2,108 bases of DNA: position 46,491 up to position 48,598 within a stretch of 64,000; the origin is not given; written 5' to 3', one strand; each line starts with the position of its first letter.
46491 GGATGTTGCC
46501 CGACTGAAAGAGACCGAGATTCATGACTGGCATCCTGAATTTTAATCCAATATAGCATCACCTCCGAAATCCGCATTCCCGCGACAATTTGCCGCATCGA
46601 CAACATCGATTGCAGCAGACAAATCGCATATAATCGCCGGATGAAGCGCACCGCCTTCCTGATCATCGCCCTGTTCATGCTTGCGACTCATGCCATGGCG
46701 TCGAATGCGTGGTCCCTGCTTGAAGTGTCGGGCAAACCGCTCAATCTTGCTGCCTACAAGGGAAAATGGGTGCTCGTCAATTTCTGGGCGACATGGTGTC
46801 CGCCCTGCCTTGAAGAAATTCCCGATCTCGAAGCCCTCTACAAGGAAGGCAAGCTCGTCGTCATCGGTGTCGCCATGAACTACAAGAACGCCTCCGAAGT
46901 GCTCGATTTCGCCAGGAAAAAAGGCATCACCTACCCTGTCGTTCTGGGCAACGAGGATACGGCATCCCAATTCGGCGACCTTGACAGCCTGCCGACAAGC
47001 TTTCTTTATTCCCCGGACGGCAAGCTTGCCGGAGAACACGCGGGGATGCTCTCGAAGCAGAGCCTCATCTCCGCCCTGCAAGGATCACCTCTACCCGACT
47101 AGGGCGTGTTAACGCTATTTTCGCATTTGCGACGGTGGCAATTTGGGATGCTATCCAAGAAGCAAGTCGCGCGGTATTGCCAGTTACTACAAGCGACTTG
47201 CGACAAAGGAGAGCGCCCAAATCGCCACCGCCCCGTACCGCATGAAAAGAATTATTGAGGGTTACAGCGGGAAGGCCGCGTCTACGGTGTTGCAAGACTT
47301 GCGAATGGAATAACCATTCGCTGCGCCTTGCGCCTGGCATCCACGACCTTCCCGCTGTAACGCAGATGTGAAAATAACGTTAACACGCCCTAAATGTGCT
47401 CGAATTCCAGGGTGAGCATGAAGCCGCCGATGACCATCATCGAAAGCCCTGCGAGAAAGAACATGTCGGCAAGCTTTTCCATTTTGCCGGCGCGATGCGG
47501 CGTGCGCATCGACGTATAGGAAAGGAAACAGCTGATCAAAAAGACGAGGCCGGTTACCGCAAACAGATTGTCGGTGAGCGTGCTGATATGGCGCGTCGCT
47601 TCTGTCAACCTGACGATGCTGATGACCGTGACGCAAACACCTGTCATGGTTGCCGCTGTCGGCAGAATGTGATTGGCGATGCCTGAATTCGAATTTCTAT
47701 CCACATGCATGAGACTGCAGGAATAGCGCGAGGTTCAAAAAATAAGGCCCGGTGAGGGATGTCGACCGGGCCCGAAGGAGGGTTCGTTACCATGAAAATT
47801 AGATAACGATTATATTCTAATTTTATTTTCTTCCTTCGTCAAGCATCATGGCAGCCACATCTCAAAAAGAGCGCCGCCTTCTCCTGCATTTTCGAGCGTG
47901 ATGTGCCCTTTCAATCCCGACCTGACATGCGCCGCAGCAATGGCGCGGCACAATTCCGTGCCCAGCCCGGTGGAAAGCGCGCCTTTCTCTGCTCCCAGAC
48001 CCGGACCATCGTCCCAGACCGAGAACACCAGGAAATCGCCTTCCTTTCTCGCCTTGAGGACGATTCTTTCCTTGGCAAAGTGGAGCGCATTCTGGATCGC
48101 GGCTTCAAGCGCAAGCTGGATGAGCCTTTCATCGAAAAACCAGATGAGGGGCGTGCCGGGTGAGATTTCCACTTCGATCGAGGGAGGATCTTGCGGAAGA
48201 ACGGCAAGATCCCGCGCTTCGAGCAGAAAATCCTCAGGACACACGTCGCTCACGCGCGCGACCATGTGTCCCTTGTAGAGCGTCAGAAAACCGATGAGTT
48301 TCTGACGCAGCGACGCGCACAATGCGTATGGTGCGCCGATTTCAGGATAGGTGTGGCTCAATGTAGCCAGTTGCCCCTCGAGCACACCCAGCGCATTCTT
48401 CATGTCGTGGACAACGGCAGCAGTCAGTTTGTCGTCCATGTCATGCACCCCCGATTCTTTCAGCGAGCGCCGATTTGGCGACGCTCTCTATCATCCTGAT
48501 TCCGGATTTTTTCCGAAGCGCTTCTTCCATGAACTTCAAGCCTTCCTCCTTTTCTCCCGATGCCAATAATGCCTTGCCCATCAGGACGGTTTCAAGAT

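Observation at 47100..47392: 293-bp TA-flanked inverted-repeat element inserted exactly at the junction of two convergent genes, with a three-way-junction fold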

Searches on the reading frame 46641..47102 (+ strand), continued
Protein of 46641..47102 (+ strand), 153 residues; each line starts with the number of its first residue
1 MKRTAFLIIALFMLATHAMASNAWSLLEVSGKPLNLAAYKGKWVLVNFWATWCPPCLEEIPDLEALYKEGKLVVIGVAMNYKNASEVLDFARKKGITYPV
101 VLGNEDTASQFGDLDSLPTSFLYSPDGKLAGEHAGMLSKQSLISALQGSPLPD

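Call 37: find_encoding_contigs(protein=P0005, flank=2500, max_places=3)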
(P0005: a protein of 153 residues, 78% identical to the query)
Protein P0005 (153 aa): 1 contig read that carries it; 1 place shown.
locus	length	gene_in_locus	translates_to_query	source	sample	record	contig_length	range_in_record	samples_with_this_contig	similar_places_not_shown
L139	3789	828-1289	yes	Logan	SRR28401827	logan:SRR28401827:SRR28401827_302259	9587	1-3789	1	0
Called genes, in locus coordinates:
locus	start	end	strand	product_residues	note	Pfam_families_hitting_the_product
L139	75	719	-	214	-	PF12945:PilZNR, PF07238:PilZ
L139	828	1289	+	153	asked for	PF08534:Redoxin, PF00578:AhpC-TSA, PF13098:Thioredoxin_2 (weak), PF00085:Thioredoxin (weak), PF13905:Thioredoxin_8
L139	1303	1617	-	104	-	-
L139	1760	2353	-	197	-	PF02518:HATPase_c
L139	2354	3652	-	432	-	PF00072:Response_reg, PF07721:TPR_4 (faint), PF13428:TPR_14 (faint), PF13432:TPR_16 (faint), PF12895:ANAPC3 (faint), PF00515:TPR_1 (faint), PF13424:TPR_12 (weak), PF14559:TPR_19, +2 more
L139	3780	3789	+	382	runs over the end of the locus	PF25954:Beta-barrel_RND_2 (weak)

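Call 66: find_encoding_contigs(protein=P0003, flank=4000, max_places=10)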
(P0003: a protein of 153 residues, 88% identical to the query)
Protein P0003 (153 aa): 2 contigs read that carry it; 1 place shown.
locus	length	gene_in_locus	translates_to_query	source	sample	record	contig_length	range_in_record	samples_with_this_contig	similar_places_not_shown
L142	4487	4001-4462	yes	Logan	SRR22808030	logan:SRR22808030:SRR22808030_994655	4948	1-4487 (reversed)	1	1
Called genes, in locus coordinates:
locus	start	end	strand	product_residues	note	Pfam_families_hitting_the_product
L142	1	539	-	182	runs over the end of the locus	PF00719:Pyrophosphatase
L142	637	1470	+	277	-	PF00494:SQS_PSY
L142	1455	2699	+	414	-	PF00070:Pyr_redox (faint), PF01266:DAO (weak), PF01593:Amino_oxidase, PF12831:FAD_oxidored (weak), PF13450:NAD_binding_8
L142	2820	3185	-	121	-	-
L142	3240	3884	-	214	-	PF12945:PilZNR, PF07238:PilZ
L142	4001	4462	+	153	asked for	PF00578:AhpC-TSA, PF08534:Redoxin, PF00085:Thioredoxin (weak), PF13098:Thioredoxin_2 (weak), PF13905:Thioredoxin_8 (weak)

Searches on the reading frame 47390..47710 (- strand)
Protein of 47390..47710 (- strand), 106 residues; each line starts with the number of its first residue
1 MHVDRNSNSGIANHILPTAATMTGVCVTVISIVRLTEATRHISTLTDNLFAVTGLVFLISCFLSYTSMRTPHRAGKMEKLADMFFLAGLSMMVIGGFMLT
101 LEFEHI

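Call 9: search_protein_families(library=pfam, proteins=[window:47390-47710:-], max_evalue=0.01)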
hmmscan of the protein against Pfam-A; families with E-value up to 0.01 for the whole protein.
window:47390-47710:- (106 aa): 1 family
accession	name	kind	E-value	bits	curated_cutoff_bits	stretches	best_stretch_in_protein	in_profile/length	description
PF15621.11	PROL5-SMR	-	0.0046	17.7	25.3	1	49-74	4-29/115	Proline-rich submaxillary gland androgen-regulated family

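Call 11: find_encoding_contigs(protein=window:47390-47710:-, flank=3000, max_places=10)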
Protein window:47390-47710:- (106 aa): 6 contigs read that carry it; 3 places shown.
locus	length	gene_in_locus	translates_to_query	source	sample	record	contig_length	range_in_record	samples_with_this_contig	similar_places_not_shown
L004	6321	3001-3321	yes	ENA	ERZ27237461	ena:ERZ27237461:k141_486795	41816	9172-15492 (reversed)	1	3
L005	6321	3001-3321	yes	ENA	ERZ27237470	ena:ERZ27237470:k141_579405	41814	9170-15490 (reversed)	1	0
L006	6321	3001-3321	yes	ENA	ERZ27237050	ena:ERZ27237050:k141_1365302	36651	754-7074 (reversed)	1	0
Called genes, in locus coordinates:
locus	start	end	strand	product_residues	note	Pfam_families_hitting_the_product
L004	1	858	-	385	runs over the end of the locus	PF25954:Beta-barrel_RND_2, PF25990:Beta-barrel_YknX (faint), PF25967:RND-MFP_C (weak), PF25989:YknX_C (faint)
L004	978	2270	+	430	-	PF00072:Response_reg, PF13428:TPR_14 (faint), PF12895:ANAPC3 (faint), PF07719:TPR_2 (faint), PF13181:TPR_8 (faint), PF13424:TPR_12 (weak), PF13432:TPR_16 (weak), PF14559:TPR_19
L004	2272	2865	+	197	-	PF02518:HATPase_c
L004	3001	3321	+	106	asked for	-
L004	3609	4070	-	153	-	PF00578:AhpC-TSA, PF08534:Redoxin, PF00085:Thioredoxin (weak), PF13098:Thioredoxin_2, PF13905:Thioredoxin_8 (weak)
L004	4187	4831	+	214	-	PF12945:PilZNR, PF07238:PilZ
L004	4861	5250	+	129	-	-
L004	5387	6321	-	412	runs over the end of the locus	PF00070:Pyr_redox (faint), PF00890:FAD_binding_2 (weak), PF01266:DAO (weak), PF01593:Amino_oxidase, PF03486:HI0933_like (faint), PF07992:Pyr_redox_2 (weak), PF12831:FAD_oxidored (weak), PF13450:NAD_binding_8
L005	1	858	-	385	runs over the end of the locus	PF25954:Beta-barrel_RND_2, PF25990:Beta-barrel_YknX (faint), PF25967:RND-MFP_C (weak), PF25989:YknX_C (faint)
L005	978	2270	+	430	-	PF00072:Response_reg, PF13428:TPR_14 (faint), PF12895:ANAPC3 (faint), PF07719:TPR_2 (faint), PF13181:TPR_8 (faint), PF13424:TPR_12 (weak), PF13432:TPR_16 (weak), PF14559:TPR_19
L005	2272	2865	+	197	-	PF02518:HATPase_c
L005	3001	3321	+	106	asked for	-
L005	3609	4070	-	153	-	PF00578:AhpC-TSA, PF08534:Redoxin, PF00085:Thioredoxin (weak), PF13098:Thioredoxin_2, PF13905:Thioredoxin_8 (weak)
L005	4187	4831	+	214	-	PF12945:PilZNR, PF07238:PilZ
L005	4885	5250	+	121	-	-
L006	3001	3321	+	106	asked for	-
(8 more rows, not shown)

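Call 67: find_homologous_proteins(query=window:47393-47710:-, max_evalue=1e-10)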
Query window:47393-47710:- (106 aa): 46 proteins with E <= 1e-10 among 48 candidates.
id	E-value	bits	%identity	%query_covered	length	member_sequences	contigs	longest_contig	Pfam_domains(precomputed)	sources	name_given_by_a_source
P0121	4.0e-60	218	96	100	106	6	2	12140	-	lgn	-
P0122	1.8e-50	187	85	98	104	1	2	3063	-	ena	-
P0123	1.8e-46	174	78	99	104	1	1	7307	-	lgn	-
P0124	6.5e-46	172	79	96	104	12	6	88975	-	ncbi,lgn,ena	-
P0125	1.9e-45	171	80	95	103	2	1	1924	-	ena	-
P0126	3.6e-43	164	76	96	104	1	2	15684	-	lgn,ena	-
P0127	8.8e-43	162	74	97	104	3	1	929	-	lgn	-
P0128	6.0e-42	160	75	95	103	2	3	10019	-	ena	-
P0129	2.6e-41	158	74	96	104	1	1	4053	-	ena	-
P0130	1.5e-40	155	75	94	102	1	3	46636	-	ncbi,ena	-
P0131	5.4e-40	153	73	95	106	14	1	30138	-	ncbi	-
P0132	8.4e-40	153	73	94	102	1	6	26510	-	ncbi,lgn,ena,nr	ncbi:MAG: hypothetical protein HKL98_12965 [Burkholderiales bacterium]|nr:hypothetical protein [Burk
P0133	2.7e-39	151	72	94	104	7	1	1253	-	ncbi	-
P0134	8.1e-39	150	69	94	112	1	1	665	-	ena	-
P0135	9.2e-39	149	71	93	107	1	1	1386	-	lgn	-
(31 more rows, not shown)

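Call 68: find_encoding_contigs(protein=P0121, flank=1500, max_places=4)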
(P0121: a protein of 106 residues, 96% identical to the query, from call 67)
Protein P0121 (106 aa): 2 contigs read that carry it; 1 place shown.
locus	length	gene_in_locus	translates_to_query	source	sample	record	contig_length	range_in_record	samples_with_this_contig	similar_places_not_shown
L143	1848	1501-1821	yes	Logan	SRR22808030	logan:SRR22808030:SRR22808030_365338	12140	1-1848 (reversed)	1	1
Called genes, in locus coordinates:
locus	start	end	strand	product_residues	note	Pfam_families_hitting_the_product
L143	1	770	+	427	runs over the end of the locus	PF00072:Response_reg, PF12895:ANAPC3 (faint), PF13428:TPR_14 (faint), PF07719:TPR_2 (faint), PF13181:TPR_8 (faint), PF13432:TPR_16 (faint), PF13424:TPR_12, PF14559:TPR_19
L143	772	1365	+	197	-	PF02518:HATPase_c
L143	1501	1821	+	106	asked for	-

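Call 69: find_encoding_contigs(protein=P0124, flank=1500, max_places=3)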
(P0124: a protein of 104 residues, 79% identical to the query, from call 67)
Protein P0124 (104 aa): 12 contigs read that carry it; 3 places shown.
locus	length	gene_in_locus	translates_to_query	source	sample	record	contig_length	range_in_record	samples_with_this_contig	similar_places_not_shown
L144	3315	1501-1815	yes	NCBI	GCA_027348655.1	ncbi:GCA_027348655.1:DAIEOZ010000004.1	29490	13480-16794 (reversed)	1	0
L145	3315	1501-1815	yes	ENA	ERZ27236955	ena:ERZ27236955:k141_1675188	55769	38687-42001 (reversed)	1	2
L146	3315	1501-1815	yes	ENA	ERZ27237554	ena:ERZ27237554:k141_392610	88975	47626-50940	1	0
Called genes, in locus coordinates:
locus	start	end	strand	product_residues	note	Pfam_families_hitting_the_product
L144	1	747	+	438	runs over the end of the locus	PF00072:Response_reg, PF09976:TPR_21 (faint), PF07719:TPR_2 (faint), PF07721:TPR_4 (faint), PF13174:TPR_6 (faint), PF13432:TPR_16 (weak), PF13424:TPR_12 (weak), PF14559:TPR_19, +6 more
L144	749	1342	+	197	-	PF02518:HATPase_c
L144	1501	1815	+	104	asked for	-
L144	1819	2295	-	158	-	PF08534:Redoxin, PF00578:AhpC-TSA, PF00085:Thioredoxin (faint), PF13098:Thioredoxin_2 (weak), PF13905:Thioredoxin_8 (weak)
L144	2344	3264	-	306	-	-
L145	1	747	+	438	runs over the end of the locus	PF00072:Response_reg, PF09976:TPR_21 (faint), PF07719:TPR_2 (faint), PF07721:TPR_4 (faint), PF13174:TPR_6 (faint), PF13176:TPR_7 (faint), PF13424:TPR_12 (weak), PF14559:TPR_19, +6 more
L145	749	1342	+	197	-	PF02518:HATPase_c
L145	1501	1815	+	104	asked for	-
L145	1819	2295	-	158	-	PF08534:Redoxin, PF00578:AhpC-TSA, PF00085:Thioredoxin (faint), PF13098:Thioredoxin_2 (weak), PF13905:Thioredoxin_8 (weak)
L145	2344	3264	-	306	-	-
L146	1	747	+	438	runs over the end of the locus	PF00072:Response_reg, PF09976:TPR_21 (faint), PF07719:TPR_2 (faint), PF07721:TPR_4 (faint), PF13174:TPR_6 (faint), PF13432:TPR_16 (weak), PF13424:TPR_12 (weak), PF14559:TPR_19, +6 more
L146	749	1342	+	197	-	PF02518:HATPase_c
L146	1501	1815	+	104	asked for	-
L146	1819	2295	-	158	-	PF08534:Redoxin, PF00578:AhpC-TSA, PF00085:Thioredoxin (faint), PF13098:Thioredoxin_2 (weak), PF13905:Thioredoxin_8 (weak)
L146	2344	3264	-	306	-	-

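Call 70: find_encoding_contigs(protein=P0122, flank=1500, max_places=3)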
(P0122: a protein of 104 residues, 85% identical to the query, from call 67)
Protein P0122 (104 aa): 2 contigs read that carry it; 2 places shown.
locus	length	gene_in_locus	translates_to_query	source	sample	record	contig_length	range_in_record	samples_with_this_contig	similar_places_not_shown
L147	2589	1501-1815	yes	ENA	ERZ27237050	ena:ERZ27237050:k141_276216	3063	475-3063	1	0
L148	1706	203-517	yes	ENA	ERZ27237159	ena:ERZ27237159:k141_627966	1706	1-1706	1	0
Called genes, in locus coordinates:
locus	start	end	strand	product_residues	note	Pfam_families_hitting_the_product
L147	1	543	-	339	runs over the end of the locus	?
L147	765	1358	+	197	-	PF02518:HATPase_c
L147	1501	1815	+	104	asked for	-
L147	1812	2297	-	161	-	PF00578:AhpC-TSA, PF08534:Redoxin, PF00085:Thioredoxin (faint), PF13098:Thioredoxin_2, PF13905:Thioredoxin_8 (faint)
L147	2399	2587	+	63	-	?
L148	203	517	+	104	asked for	-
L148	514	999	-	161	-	PF00578:AhpC-TSA, PF08534:Redoxin, PF00085:Thioredoxin (faint), PF13098:Thioredoxin_2, PF13905:Thioredoxin_8 (faint)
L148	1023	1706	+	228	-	?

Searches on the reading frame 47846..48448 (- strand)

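Call 9: search_protein_families(library=pfam, proteins=[window:47846-48448:-], max_evalue=0.01)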
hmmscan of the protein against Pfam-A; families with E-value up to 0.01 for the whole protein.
window:47846-48448:- (200 aa): 1 family
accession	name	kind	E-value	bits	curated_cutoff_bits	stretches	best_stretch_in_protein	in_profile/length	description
PF02518.31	HATPase_c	-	3e-08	34.5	26.4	1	106-200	2-108/111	Histidine kinase-, DNA gyrase B-, and HSP90-like ATPase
